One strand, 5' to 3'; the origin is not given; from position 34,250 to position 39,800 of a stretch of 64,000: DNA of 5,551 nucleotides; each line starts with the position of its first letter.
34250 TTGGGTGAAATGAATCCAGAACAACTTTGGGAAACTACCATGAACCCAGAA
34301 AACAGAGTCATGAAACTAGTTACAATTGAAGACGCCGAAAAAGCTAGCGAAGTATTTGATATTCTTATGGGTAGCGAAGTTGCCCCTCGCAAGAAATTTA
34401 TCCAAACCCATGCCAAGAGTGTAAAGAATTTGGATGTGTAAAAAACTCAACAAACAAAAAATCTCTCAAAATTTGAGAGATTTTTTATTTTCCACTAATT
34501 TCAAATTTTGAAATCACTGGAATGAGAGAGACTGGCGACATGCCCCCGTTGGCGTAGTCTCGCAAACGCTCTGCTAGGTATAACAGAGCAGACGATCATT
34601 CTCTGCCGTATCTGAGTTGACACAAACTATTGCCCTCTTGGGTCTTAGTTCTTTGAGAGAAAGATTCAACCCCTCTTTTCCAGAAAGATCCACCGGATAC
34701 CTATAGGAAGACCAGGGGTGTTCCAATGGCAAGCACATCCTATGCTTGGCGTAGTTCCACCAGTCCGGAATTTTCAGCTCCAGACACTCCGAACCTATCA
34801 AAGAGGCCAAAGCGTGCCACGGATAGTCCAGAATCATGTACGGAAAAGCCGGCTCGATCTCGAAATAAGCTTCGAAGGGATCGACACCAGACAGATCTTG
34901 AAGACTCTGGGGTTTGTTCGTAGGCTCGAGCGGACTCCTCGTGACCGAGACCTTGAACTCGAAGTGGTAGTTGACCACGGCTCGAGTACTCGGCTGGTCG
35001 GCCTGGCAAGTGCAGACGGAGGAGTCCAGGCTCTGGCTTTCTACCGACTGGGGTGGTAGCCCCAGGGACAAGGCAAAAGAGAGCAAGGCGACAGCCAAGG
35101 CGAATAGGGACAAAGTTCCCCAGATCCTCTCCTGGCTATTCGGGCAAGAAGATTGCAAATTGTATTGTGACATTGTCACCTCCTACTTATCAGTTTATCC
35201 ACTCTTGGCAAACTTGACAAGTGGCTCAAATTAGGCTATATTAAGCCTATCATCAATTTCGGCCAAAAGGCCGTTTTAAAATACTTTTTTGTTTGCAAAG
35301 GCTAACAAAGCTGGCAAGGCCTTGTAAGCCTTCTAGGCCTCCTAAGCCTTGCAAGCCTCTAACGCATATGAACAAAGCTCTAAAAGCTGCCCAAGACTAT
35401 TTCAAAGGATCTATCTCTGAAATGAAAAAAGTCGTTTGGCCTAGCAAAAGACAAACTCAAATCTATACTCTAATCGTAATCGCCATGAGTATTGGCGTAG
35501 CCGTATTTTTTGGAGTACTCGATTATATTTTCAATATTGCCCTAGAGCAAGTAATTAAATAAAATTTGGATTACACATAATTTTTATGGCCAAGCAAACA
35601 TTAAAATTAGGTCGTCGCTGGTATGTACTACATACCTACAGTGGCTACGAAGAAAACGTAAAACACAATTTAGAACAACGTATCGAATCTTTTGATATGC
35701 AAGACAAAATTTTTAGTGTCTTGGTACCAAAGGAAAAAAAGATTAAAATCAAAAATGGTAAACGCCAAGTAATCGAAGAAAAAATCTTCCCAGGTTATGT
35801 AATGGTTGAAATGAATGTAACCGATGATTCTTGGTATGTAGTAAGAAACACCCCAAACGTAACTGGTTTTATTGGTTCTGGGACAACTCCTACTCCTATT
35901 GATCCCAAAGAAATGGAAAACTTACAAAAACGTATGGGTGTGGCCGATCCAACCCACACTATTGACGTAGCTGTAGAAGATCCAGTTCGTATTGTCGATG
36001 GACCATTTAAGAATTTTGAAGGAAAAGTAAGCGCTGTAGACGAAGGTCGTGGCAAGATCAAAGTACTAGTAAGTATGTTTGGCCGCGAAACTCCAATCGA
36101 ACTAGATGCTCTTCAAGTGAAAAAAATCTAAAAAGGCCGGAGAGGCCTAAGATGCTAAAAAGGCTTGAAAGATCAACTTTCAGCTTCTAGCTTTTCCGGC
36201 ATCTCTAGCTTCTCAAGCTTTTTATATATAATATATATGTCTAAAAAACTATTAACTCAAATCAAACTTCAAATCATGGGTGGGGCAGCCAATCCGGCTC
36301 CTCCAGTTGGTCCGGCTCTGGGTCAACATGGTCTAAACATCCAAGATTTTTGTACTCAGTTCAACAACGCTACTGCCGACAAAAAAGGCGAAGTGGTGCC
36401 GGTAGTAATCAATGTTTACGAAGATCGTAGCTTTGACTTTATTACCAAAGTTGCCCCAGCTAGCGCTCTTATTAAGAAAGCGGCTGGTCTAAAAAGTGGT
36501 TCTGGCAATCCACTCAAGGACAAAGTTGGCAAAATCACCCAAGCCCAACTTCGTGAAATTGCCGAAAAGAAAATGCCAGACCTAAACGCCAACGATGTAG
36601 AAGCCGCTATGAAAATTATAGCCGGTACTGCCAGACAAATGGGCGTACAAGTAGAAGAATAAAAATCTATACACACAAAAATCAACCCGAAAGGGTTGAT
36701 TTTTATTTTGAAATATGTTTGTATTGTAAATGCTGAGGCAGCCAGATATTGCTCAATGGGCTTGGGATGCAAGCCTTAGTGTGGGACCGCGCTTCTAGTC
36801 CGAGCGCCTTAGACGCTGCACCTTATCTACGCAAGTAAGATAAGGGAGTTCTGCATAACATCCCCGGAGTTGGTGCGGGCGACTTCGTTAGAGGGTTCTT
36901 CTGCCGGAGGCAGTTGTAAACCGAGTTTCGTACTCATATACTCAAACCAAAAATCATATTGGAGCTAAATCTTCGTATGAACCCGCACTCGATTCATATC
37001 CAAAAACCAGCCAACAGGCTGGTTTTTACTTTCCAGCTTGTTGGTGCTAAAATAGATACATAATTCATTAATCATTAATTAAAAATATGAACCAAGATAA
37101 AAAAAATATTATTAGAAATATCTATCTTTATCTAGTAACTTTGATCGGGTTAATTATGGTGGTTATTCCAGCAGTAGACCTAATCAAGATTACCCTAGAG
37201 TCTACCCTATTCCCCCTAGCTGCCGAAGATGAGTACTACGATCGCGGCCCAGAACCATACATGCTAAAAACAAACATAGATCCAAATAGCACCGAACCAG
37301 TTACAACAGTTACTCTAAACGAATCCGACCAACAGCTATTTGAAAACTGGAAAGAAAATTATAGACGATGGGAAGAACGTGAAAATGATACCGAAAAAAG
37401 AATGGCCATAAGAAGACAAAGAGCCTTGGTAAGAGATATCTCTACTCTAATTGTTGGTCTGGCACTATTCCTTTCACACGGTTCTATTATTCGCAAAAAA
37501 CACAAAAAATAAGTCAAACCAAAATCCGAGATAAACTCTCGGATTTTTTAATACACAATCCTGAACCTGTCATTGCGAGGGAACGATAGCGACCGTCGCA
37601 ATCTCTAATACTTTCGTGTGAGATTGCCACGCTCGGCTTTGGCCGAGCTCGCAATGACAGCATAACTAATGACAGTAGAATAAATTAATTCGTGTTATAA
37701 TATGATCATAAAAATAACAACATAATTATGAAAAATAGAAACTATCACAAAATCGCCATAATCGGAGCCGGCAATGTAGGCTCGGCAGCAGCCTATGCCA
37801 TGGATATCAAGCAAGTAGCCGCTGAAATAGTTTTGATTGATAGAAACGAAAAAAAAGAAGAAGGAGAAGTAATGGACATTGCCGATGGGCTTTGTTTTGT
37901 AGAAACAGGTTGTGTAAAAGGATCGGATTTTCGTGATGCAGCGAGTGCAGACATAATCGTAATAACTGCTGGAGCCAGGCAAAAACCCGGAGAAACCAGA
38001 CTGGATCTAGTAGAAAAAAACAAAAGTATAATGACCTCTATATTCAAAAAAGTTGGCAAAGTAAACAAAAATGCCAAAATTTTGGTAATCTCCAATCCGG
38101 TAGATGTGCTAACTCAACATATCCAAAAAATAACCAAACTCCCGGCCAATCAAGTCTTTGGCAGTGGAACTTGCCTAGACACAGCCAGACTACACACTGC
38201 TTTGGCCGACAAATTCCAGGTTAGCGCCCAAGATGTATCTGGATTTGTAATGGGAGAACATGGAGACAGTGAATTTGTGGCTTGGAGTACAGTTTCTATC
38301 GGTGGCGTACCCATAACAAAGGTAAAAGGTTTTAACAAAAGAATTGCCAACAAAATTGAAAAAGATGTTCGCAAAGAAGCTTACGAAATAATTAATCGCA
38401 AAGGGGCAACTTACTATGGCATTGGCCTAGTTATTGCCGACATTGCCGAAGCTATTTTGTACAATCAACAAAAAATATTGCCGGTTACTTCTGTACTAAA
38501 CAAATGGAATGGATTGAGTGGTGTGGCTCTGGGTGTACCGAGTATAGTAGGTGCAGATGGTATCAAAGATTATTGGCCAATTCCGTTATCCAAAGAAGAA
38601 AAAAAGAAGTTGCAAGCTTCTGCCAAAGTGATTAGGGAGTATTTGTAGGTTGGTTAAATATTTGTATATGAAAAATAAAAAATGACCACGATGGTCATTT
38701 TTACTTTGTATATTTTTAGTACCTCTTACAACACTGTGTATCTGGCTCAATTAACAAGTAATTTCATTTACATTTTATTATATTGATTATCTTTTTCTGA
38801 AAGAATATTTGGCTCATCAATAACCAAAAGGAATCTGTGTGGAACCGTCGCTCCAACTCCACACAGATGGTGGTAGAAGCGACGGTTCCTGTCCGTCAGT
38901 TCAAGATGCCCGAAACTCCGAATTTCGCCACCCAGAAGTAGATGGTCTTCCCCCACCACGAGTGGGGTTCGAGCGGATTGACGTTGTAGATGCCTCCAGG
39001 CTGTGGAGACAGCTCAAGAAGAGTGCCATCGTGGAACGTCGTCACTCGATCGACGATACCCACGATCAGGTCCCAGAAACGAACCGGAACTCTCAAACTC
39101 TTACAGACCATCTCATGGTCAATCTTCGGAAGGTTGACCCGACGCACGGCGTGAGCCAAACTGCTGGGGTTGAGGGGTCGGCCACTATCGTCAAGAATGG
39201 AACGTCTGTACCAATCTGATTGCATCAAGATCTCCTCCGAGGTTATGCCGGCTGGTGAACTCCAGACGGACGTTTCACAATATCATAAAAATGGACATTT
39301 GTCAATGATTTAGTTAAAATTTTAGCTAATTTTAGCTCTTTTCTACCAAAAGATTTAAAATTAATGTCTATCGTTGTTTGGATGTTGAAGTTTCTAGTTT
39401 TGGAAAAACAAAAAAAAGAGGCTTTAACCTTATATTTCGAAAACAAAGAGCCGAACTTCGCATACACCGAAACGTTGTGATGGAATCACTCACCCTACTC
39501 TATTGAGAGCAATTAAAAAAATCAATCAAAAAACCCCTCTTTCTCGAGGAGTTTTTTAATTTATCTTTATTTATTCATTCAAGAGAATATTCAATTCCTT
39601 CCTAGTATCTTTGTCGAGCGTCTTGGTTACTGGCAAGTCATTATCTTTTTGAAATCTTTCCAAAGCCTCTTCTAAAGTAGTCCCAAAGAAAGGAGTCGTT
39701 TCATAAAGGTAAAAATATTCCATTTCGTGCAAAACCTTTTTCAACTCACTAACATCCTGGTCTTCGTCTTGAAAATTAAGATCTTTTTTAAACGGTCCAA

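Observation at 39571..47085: Paralogous giant DUF2341-LamG-peptidoglycan-binding membrane proteins bracket an orphaned rplA and break the conserved rplK-rplA linkage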

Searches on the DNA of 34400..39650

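Call 36: search_rna_families(source=window, start=34400, end=39650, threshold=evalue, max_evalue=1)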
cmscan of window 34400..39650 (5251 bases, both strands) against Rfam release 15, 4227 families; matches with E-value up to 1: 5.
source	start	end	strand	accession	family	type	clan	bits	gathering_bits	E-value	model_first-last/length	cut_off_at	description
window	36999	37071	-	RF02891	AgrB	Gene; antisense;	-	26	40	0.33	1-84/84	no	ArsR-gov region gene B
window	34425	34503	-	RF01422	snoR116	Gene; snRNA; snoRNA; CD-box;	-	24.4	47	0.22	1-86/86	no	small nucleolar RNA snoR116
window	38595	38712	+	RF00558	L20_leader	Cis-reg; leader;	-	21.3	58.7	0.89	1-127/127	no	Ribosomal protein L20 leader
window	39499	39573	+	RF02621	BSnc120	Gene; sRNA;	-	20.9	114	0.39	1-88/88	no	Brucella sRNA 120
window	36150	36218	+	RF02909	rli117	Gene; sRNA;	-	18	87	0.32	1-272/272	no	Listeria sRNA rli117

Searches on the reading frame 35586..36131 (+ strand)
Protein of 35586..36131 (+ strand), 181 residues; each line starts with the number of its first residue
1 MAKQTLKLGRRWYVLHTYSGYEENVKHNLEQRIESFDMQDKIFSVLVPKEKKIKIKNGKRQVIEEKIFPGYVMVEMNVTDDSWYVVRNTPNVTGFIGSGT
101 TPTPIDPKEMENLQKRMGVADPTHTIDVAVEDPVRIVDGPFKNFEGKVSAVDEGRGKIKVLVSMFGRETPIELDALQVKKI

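Call 4: search_protein_families(library=pfam, proteins=[window:35586-36131:+], max_evalue=0.1)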
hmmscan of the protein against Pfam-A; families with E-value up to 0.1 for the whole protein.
window:35586-36131:+ (181 aa): 5 families
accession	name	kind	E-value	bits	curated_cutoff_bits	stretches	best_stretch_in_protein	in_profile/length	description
PF02357.24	NusG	-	7.3e-31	107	22.2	1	11-113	2-92/93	Transcription termination factor nusG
PF00467.35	KOW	-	3.5e-05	23.9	22.3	1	134-159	5-30/32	KOW motif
PF23284.2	KOW2_Spt5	-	0.0004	20.6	28.9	1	132-180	3-49/50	Transcription elongation factor SPT5, second KOW domain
PF03439.18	Spt5-NGN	-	0.00062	20.1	22.4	1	13-112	3-82/84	Early transcription elongation factor of RNA pol II, NGN section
PF23291.1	KOW4_SPT5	-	0.0051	17.1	27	1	127-149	8-30/55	Transcription elongation factor SPT5, fourth KOW domain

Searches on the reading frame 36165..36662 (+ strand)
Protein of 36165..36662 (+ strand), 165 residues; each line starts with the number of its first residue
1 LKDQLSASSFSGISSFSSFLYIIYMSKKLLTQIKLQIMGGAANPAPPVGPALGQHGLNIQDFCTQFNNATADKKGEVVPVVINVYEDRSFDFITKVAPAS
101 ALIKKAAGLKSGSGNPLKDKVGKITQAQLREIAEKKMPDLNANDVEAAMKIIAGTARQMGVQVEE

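Call 4: search_protein_families(library=pfam, proteins=[window:36165-36662:+], max_evalue=0.1)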
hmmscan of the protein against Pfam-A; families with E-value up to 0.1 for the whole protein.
window:36165-36662:+ (165 aa): 2 families
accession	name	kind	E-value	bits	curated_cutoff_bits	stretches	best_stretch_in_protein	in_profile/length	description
PF00298.24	Ribosomal_L11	-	1e-28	100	21.4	1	95-163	1-69/69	Ribosomal protein L11, RNA binding domain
PF03946.19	Ribosomal_L11_N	-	5.3e-28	97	32.9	1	33-90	1-58/58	Ribosomal protein L11, N-terminal domain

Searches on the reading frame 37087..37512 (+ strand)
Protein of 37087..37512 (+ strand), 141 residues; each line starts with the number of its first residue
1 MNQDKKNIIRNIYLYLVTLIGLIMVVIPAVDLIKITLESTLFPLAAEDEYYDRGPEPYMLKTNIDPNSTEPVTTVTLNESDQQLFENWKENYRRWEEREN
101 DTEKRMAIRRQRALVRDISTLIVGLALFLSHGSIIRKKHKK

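Call 4: search_protein_families(library=pfam, proteins=[window:37087-37512:+], max_evalue=0.1)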
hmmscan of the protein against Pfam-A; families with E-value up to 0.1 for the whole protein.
window:37087-37512:+ (141 aa): 1 family
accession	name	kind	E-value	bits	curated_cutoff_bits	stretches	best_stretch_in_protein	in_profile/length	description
PF18920.5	DUF5671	-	1.9e-05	25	28.4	1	12-39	2-29/132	Domain of unknown function (DUF5671)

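Call 58: search_protein_families(library=ncbifam, proteins=[window:37087-37512:+], max_evalue=0.01)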
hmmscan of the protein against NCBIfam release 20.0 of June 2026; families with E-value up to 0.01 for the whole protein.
window:37087-37512:+ (141 aa): 0 families

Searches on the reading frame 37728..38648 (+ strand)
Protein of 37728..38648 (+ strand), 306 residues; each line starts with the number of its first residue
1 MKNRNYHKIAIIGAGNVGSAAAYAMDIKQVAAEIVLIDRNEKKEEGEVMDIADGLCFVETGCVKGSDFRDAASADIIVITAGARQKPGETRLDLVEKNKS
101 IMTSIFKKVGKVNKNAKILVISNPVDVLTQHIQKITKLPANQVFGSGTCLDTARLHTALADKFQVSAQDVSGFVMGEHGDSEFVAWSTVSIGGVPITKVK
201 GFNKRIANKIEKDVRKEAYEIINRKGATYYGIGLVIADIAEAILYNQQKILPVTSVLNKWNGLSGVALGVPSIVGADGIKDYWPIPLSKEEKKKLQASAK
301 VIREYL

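Call 4: search_protein_families(library=pfam, proteins=[window:37728-38648:+], max_evalue=0.1)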
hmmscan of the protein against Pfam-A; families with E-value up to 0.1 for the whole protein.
window:37728-38648:+ (306 aa): 14 families
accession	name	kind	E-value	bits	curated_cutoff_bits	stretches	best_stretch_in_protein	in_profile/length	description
PF00056.29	Ldh_1_N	-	2.9e-41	141.3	27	1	8-145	2-141/141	lactate/malate dehydrogenase, NAD binding domain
PF02866.23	Ldh_1_C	-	1.1e-32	113.9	22.6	1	148-303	1-164/174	lactate/malate dehydrogenase, alpha/beta C-terminal domain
PF03721.20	UDPG_MGDP_dh_N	-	0.0011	19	27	1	8-136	2-136/187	UDP-glucose/GDP-mannose dehydrogenase family, NAD binding domain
PF02558.23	ApbA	-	0.0019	18.3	22.2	1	9-53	1-47/150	Ketopantoate reductase PanE/ApbA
PF03435.24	Sacchrp_dh_NADP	-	0.0028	18.4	25.1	1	9-47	1-39/129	Saccharopine dehydrogenase NADP binding domain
PF03807.23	F420_oxidored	-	0.0067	17.4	21.6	1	8-80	1-66/94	NADP oxidoreductase coenzyme F420-dependent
PF01210.29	NAD_Gly3P_dh_N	-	0.0078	16.6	23.1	0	8-43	1-34/158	NAD-dependent glycerol-3-phosphate dehydrogenase N-terminus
PF01266.30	DAO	-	0.012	15.5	27.9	1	8-41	1-32/353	FAD dependent oxidoreductase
PF01488.26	Shikimate_DH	-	0.015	15.8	24.3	1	5-87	11-88/138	Shikimate / quinate 5-dehydrogenase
PF02737.24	3HCDH_N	-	0.017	15.5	22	1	8-138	1-128/180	3-hydroxyacyl-CoA dehydrogenase, NAD binding domain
PF02826.25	2-Hacid_dh_C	-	0.025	14.4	25.1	0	7-45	37-73/178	D-isomer specific 2-hydroxyacid dehydrogenase, NAD binding domain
PF02254.24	TrkA_N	-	0.039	14.7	23.8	1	9-45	1-35/116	TrkA-N domain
PF02056.22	Glyco_hydro_4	-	0.053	13.5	23.2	0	101-136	123-158/183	Family 4 glycosyl hydrolase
PF01262.27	AlaDh_PNT_C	-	0.053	13.4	23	1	8-81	30-99/214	Alanine dehydrogenase/PNT, C-terminal domain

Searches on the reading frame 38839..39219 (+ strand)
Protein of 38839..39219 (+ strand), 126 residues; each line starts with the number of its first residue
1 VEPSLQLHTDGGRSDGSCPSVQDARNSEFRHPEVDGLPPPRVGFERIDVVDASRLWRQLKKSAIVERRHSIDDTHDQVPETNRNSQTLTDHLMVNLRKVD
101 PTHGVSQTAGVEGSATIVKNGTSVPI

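Call 4: search_protein_families(library=pfam, proteins=[window:38839-39219:+], max_evalue=0.1)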
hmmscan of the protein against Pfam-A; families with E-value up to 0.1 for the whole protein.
window:38839-39219:+ (126 aa): 0 families
